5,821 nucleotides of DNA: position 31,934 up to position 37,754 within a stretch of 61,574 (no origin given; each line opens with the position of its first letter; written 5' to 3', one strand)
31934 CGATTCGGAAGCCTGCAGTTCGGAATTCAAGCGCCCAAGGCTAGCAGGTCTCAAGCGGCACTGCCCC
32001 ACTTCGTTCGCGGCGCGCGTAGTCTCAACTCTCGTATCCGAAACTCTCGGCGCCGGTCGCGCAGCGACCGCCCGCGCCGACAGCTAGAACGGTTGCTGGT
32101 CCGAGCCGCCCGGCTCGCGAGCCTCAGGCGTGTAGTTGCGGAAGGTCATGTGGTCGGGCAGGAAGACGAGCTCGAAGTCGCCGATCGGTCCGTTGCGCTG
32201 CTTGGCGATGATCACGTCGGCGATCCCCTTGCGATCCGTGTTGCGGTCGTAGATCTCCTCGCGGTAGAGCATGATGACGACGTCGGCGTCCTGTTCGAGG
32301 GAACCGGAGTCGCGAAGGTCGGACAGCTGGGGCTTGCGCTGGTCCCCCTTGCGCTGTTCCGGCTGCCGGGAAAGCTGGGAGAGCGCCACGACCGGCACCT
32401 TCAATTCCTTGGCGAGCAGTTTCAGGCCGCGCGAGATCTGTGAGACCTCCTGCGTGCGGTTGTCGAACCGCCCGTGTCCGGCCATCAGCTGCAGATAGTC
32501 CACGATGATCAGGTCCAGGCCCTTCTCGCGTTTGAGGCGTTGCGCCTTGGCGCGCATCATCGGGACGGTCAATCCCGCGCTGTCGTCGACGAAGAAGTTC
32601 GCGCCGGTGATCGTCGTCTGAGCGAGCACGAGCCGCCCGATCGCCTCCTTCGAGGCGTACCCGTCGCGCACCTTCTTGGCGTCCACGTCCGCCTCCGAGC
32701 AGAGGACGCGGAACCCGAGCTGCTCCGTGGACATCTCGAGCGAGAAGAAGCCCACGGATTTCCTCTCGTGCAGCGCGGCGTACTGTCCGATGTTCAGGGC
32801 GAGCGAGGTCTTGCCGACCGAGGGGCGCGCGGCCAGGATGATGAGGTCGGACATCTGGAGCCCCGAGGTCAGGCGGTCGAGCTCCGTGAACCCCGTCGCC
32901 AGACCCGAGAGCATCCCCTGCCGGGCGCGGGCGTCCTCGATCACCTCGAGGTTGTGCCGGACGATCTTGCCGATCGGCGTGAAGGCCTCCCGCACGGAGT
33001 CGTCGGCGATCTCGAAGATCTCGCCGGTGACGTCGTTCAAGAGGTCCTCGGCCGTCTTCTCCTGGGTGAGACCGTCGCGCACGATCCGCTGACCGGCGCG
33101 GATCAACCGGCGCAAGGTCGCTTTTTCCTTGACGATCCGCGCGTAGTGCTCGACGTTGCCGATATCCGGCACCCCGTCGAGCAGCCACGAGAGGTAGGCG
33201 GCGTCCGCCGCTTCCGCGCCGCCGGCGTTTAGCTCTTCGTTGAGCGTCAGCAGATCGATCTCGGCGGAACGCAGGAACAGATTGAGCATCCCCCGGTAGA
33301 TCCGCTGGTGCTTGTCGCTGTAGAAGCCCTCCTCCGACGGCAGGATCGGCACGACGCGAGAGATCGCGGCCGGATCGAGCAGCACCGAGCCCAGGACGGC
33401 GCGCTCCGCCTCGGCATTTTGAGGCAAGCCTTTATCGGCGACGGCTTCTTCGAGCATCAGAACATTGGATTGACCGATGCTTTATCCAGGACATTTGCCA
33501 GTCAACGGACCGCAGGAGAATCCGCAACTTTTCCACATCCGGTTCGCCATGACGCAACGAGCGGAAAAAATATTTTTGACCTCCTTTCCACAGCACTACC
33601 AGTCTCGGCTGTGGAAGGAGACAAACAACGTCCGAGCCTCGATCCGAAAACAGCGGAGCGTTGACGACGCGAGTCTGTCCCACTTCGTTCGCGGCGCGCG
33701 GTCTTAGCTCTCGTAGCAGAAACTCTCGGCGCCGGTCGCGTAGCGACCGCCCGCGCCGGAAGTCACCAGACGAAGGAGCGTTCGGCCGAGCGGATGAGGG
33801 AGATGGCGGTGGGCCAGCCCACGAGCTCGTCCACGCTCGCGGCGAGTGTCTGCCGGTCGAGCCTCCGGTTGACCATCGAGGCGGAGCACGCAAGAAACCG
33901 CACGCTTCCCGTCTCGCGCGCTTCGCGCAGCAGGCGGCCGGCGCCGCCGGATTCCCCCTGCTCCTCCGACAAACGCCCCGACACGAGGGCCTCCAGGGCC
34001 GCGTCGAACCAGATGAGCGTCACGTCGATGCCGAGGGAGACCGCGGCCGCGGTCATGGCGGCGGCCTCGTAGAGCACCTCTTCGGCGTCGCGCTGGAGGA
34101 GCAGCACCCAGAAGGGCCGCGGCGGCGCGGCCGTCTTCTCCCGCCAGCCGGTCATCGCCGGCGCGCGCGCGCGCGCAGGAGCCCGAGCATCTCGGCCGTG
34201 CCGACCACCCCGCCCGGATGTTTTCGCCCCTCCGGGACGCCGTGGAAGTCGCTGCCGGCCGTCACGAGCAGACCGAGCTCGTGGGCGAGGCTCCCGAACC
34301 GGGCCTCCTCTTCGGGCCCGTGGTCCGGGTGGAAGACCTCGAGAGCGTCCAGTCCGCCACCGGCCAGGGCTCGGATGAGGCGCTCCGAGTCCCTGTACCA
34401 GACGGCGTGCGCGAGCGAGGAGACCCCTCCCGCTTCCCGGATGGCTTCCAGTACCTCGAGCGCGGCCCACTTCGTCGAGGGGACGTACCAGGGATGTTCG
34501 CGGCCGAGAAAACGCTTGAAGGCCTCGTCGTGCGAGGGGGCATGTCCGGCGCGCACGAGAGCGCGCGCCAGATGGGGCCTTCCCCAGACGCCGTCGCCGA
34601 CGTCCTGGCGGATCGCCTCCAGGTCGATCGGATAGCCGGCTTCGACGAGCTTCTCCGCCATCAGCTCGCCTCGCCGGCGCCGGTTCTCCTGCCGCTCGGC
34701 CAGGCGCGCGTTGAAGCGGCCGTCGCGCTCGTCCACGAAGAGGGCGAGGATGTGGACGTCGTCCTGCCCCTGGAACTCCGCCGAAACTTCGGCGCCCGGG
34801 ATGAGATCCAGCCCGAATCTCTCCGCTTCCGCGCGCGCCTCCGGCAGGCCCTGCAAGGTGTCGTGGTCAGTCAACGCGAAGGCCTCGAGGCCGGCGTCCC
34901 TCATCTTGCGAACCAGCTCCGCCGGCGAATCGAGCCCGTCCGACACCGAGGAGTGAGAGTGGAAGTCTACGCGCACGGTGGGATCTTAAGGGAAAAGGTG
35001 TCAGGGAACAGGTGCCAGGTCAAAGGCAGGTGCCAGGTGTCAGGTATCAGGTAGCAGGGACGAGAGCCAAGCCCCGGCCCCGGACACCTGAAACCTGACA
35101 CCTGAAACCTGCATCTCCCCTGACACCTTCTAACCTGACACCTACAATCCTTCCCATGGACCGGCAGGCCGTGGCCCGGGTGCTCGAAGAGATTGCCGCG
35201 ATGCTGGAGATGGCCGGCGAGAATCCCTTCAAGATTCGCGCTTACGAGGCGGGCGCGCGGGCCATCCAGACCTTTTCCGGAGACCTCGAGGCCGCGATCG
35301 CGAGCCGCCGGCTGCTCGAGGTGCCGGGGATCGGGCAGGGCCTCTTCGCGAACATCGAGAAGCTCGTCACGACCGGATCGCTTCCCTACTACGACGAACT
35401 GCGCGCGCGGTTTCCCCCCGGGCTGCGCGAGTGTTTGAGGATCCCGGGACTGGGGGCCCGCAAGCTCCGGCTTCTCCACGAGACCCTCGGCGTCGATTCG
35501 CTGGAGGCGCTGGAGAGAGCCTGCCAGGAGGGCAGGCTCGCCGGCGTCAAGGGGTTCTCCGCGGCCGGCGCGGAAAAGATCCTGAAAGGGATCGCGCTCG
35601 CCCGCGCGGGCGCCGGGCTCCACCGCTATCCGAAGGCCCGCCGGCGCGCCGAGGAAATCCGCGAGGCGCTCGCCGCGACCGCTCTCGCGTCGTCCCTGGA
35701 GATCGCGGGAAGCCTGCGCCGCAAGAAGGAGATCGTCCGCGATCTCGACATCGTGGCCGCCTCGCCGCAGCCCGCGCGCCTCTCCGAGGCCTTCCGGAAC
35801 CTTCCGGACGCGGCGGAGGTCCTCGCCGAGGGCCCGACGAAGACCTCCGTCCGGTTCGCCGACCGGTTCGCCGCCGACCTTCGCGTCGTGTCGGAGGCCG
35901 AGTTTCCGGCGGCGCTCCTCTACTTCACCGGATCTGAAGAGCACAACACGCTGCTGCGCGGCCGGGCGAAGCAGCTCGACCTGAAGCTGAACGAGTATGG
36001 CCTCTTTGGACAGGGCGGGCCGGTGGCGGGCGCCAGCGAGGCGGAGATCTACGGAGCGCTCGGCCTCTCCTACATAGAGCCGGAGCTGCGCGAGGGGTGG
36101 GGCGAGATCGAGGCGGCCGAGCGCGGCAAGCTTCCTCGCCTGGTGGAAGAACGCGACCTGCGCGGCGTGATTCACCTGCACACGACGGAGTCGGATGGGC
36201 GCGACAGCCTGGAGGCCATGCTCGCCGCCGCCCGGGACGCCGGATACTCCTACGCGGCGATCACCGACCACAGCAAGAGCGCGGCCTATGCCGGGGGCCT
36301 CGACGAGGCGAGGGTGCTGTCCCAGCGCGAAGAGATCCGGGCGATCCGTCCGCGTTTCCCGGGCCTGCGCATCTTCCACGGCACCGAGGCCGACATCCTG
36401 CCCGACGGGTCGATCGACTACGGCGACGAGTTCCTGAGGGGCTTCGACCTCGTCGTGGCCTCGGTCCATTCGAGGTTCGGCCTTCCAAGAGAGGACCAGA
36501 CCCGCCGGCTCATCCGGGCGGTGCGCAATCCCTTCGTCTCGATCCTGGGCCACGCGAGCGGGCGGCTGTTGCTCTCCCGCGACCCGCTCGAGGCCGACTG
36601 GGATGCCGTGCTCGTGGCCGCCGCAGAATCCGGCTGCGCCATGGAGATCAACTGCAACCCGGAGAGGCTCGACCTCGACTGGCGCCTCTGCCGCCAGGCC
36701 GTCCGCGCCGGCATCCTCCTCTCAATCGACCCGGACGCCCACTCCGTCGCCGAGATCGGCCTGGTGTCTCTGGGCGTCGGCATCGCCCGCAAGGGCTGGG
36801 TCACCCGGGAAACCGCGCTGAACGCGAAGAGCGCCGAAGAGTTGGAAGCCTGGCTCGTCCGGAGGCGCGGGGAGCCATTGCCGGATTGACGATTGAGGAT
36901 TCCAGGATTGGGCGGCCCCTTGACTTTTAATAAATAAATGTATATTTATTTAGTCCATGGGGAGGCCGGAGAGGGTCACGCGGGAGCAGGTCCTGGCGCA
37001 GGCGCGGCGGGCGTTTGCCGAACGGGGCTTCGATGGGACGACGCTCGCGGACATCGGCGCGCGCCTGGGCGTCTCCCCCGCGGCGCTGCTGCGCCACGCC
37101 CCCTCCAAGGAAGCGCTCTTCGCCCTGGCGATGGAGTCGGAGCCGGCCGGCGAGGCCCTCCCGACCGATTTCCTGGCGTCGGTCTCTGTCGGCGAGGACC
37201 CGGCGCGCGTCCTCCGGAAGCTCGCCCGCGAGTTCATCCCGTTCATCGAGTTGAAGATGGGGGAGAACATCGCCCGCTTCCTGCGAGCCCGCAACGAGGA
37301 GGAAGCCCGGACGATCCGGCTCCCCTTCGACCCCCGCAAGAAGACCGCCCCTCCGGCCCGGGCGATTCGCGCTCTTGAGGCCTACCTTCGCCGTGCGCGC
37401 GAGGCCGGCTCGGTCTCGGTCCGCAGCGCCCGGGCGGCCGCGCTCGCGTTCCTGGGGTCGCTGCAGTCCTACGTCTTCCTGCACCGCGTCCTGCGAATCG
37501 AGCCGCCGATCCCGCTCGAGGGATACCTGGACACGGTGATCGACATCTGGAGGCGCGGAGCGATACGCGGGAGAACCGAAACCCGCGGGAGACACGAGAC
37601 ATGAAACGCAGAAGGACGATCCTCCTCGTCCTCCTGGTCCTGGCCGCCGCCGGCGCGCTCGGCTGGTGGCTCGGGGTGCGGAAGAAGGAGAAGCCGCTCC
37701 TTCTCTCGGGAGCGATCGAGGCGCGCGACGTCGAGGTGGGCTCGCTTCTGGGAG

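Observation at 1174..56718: Almost every intergenic spacer is built from site-specific tandem 7-8 nt repeat arrays, often as inverted pairs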

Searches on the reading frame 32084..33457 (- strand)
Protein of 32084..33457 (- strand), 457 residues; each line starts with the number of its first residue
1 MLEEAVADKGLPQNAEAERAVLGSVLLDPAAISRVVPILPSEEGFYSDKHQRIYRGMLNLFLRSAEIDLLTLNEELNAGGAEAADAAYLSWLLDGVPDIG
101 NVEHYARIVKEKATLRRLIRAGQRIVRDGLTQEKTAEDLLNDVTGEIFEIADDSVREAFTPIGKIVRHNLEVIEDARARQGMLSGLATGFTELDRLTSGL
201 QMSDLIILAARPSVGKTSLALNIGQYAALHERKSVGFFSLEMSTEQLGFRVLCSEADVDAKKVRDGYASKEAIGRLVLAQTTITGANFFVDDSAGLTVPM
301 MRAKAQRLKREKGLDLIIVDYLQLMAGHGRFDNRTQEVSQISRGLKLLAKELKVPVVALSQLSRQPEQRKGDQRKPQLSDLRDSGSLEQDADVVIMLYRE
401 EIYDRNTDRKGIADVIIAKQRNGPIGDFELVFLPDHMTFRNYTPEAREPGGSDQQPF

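Call 76: search_protein_families(library=pfam, proteins=[window:32084-33457:-], max_evalue=0.00001)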
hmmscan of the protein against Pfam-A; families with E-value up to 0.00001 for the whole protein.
window:32084-33457:- (457 aa): 3 families
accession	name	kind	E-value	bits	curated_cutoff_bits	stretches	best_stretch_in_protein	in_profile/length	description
PF03796.21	DnaB_C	-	9.7e-99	330.3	27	1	185-441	1-255/255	DnaB-like helicase C terminal domain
PF00772.26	DnaB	-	1.4e-25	89.8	23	1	11-111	2-103/103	DnaB-like helicase N terminal domain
PF13481.12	AAA_25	-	1.6e-10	41.4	27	1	186-363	15-191/195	AAA domain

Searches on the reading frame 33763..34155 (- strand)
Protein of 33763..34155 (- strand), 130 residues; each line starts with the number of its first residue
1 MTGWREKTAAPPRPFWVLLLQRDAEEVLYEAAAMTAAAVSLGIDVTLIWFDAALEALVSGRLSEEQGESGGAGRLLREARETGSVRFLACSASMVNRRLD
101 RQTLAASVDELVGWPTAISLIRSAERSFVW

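Call 67: search_protein_families(library=pfam, proteins=[window:33763-34155:-], max_evalue=0.00001)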
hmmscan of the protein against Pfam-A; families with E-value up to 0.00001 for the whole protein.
window:33763-34155:- (130 aa): 1 family
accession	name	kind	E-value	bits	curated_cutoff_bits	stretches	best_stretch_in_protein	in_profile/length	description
PF02635.20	DsrE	-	2.5e-06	28.1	22.7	1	26-126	15-112/116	DsrE/DsrF-like family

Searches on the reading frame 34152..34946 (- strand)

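Call 26: search_protein_families(library=pfam, proteins=[window:34152-34946:-], max_evalue=0.00001)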
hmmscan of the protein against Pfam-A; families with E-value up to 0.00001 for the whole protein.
window:34152-34946:- (264 aa): 1 family
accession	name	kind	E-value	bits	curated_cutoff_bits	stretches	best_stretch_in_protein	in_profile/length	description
PF02811.25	PHP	-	7.1e-10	39.9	26.4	1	2-78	11-87/164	PHP domain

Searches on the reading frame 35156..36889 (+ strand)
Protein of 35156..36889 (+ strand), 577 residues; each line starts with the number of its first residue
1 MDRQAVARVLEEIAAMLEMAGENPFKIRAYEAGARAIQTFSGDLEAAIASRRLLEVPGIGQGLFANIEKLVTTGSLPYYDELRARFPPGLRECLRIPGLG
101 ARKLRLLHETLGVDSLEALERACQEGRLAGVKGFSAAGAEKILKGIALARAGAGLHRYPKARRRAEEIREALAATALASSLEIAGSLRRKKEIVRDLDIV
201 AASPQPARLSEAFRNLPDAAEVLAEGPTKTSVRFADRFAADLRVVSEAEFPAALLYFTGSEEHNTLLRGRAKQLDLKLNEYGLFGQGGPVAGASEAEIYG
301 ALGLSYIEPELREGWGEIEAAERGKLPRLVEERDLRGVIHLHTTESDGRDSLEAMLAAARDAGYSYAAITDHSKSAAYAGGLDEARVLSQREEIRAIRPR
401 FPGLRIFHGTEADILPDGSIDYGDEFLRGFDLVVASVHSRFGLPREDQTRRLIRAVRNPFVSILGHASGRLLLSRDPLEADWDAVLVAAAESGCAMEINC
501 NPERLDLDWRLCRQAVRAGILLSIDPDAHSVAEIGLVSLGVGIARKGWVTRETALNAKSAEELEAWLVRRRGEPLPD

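Call 10: find_encoding_contigs(protein=window:35156-36889:+, flank=3000, max_places=6)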
Protein window:35156-36889:+ (577 aa): no gene with exactly this product is on record in the collection.
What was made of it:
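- Tried and rejected: The exact PolX protein is not on record (call 10).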

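Call 12: find_related_loci(query=window:35156-36889:+, collection=genome_contigs, flank=10000)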
Query window:35156-36889:+ (577 aa) in genome_contigs; peptide patterns used: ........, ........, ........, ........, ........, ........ (x = any residue, [..] = any of these).
373 stretches matched a pattern; 118 encode a relative of the query (tblastn E <= 1e-3); the best 80 are kept; 80 distinct loci.
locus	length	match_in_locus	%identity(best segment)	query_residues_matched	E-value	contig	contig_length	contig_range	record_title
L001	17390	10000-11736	76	1-576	0e+0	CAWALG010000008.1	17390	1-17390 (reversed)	MAG: uncultured Acidobacteriota bacterium isolate MFD02199.bin.2.50 genome assembly, contig: contig_107734, whole genome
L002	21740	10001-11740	76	1-577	0e+0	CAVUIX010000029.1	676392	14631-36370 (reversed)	MAG: uncultured Acidobacteriota bacterium isolate MFD02199.bin.2.111 genome assembly, contig: contig_4311, whole genome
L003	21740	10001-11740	76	1-577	0e+0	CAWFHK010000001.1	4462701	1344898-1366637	MAG: uncultured Acidobacteriota bacterium isolate MFD04944.bin.1.336 genome assembly, contig: contig_25364, whole genome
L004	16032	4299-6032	72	1-575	0e+0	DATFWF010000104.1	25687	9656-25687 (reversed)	MAG TPA_asm: Thermoanaerobaculia bacterium isolate SMAG_U9483 k141_13863365, whole genome shotgun sequence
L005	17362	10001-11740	71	1-577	0e+0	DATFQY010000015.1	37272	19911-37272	MAG TPA_asm: Thermoanaerobaculia bacterium isolate SMAG_U9343 k141_418068, whole genome shotgun sequence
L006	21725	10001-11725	64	1-575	0e+0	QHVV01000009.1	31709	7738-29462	MAG: Acidobacteria bacterium isolate gp7 AA6 14_1009_16_30cm_scaffold_2712_curated, whole genome shotgun sequence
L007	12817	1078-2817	64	1-577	0e+0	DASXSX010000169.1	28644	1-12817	MAG TPA_asm: Thermoanaerobaculia bacterium isolate SMAG_U4677 k141_1636592, whole genome shotgun sequence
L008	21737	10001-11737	63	1-576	0e+0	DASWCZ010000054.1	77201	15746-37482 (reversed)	MAG TPA_asm: Thermoanaerobaculia bacterium isolate SMAG_U2722 k141_30742, whole genome shotgun sequence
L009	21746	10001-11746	63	1-577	0e+0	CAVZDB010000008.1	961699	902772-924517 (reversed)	MAG: uncultured Acidobacteriota bacterium isolate MFD00822.bin.2.48 genome assembly, contig: contig_81234, whole genome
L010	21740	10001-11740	73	1-577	0e+0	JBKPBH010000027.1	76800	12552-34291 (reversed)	MAG: Acidobacteriota bacterium isolate GB_EKS_MAG_00083 GB_EKS_000000946484, whole genome shotgun sequence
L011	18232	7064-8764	48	1-567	3e-171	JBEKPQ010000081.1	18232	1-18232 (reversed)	MAG: Thermodesulfobacteriota bacterium isolate SPRUCE 468 SPRUCE_468_81, whole genome shotgun sequence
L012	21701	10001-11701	47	1-567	1e-167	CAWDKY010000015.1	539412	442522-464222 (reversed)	MAG: uncultured delta proteobacterium isolate MFD04492.bin.2.115 genome assembly, contig: contig_19434, whole genome sho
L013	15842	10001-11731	75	1-574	0e+0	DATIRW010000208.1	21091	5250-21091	MAG TPA_asm: Thermoanaerobaculia bacterium isolate SMAG_U15913 k141_32721, whole genome shotgun sequence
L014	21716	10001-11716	45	1-572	9e-162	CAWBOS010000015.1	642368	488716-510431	MAG: uncultured delta proteobacterium isolate MFD01299.bin.3.111 genome assembly, contig: contig_8391, whole genome shot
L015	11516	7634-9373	64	1-577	0e+0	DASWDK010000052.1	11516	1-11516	MAG TPA_asm: Thermoanaerobaculia bacterium isolate SMAG_U2733 k141_1520879, whole genome shotgun sequence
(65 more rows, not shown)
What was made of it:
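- On Cyanobacterial STRR: The organism is an Acidobacteriota (call 12).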

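Call 67: search_protein_families(library=pfam, proteins=[window:35156-36889:+], max_evalue=0.00001)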
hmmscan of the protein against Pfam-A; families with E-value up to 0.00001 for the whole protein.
window:35156-36889:+ (577 aa): 4 families
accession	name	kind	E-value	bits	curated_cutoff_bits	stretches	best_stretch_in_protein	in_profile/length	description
PF14791.11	DNA_pol_B_thumb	-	9.5e-22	77.1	25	1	253-313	1-63/63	DNA polymerase beta thumb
PF14716.13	HHH_8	-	2.8e-14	53.7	30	1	1-75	1-72/73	Helix-hairpin-helix domain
PF14520.12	HHH_5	-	4.1e-09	37.2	27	1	93-145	4-54/57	Helix-hairpin-helix domain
PF02811.25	PHP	-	5.6e-07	30.5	26.4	1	340-443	3-98/164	PHP domain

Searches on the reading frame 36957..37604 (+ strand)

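Call 26: search_protein_families(library=pfam, proteins=[window:36957-37604:+], max_evalue=0.00001)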
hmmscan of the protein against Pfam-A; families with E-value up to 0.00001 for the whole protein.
window:36957-37604:+ (215 aa): 2 families
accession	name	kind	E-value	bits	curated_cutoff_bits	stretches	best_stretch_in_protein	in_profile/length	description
PF00440.29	TetR_N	-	5.6e-15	55.3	24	1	13-56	2-45/47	Bacterial regulatory proteins, tetR family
PF14246.11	TetR_C_7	-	2e-07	31.5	22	1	85-190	2-101/119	AefR-like transcriptional repressor, C-terminal domain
